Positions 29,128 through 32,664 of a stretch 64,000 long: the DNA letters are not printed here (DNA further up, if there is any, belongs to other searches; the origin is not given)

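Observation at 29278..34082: ABC importer whose double permease is fused to an extracellular LVIVD beta-propeller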

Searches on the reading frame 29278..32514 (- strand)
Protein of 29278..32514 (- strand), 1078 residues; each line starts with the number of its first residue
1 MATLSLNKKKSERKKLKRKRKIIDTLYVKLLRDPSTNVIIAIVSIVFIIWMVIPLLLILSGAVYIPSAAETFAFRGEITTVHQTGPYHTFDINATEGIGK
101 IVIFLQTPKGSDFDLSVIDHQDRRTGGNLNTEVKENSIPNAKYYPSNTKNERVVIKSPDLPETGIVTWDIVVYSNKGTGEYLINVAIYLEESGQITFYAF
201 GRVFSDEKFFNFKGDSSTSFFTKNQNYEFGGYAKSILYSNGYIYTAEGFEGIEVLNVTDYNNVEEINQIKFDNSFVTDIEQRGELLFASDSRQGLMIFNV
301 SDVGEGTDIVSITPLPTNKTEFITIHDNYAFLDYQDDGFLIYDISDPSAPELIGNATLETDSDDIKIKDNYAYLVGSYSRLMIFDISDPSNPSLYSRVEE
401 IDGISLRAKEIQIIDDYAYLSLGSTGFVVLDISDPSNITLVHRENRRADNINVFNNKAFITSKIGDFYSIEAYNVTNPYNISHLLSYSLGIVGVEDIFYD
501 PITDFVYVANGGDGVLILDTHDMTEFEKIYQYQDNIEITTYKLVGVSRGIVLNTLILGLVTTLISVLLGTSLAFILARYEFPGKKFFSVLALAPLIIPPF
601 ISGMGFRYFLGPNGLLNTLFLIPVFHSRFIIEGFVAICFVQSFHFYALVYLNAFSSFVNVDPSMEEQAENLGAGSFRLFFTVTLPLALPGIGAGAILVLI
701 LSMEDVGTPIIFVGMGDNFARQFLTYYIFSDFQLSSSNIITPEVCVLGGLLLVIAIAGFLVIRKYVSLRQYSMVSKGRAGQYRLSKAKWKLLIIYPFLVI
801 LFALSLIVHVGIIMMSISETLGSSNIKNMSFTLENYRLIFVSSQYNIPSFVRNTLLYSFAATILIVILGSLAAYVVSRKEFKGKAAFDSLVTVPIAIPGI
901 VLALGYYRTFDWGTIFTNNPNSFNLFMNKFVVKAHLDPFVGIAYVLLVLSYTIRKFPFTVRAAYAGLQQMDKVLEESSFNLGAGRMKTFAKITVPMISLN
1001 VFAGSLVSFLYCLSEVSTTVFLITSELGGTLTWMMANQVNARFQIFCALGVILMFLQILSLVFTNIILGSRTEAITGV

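Call 6: search_protein_families(library=pfam, proteins=[window:29278-32514:-], max_evalue=0.01)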
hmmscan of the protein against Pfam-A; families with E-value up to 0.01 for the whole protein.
window:29278-32514:- (1078 aa): 3 families
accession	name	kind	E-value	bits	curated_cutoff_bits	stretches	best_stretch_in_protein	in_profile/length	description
PF08309.17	LVIVD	-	9.2e-25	86.2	20.2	3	361-398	3-40/42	LVIVD repeat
PF00528.27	BPD_transp_1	-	4.9e-14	52.9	26.4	2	866-1063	2-174/184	Binding-protein-dependent transport system inner membrane component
PF09826.15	Beta_propel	-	5.5e-05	22.7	22.4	1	241-377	22-130/495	Beta propeller domain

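Call 7: search_protein_families(library=ncbifam, proteins=[window:29278-32514:-], max_evalue=0.01)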
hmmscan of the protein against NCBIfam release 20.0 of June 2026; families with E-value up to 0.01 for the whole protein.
window:29278-32514:- (1078 aa): 28 families (the best 25 are shown)
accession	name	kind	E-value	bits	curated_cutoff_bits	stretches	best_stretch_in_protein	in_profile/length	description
TIGR03262.1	PhnU2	equivalog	3.3e-40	138.3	593.25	1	551-1029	56-494/546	putative 2-aminoethylphosphonate ABC transporter permease subunit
NF040839.1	tungstate_WtpB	equivalog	4.6e-40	137.8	340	2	551-763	46-245/251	tungstate ABC transporter permease WtpB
TIGR02141.1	modB_ABC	equivalog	2.6e-37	128.5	182.6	2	554-740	3-185/208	molybdate ABC transporter permease subunit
NF006939.0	PRK09421.1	equivalog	8.1e-37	126.8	262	2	551-757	12-212/230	molybdate ABC transporter permease subunit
TIGR01581.1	Mo_ABC_porter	hypoth_equivalog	1.3e-36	126.2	210.3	2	555-755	23-219/225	ABC transporter permease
TIGR00969.1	3a0106s02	subfamily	6.1e-29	101.3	240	2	803-1066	21-268/272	sulfate ABC transporter permease subunit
TIGR02139.1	permease_CysT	equivalog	1.2e-25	90.6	246.1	2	806-1067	9-258/265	sulfate ABC transporter permease subunit CysT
NF011624.0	PRK15050.1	equivalog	4.7e-25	88.3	247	2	548-717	72-243/297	2-aminoethylphosphonate ABC transporter permease subunit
NF007047.0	PRK09500.1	equivalog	2.4e-24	86.3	326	3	552-761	61-247/257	spermidine/putrescine ABC transporter permease PotC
NF008208.0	PRK10971.1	equivalog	6.2e-24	84.9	415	2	805-1023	20-219/277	sulfate/thiosulfate ABC transporter permease CysT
NF007044.0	PRK09497.1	equivalog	1.3e-23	83.9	348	2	545-703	59-219/285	spermidine/putrescine ABC transporter permease PotB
TIGR03226.1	PhnU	equivalog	1.1e-21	77.6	283.45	2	548-715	90-259/311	2-aminoethylphosphonate ABC transporter permease subunit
NF007889.0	PRK10592.1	equivalog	2e-19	70.2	476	2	554-761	68-260/281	putrescine ABC transporter permease PotI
TIGR02140.1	permease_CysW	equivalog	5.8e-18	65.3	329.1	2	844-1067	42-255/261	sulfate ABC transporter permease subunit CysW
NF007963.0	PRK10683.1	equivalog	5.6e-16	58.8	489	2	552-716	100-266/317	putrescine ABC transporter permease PotH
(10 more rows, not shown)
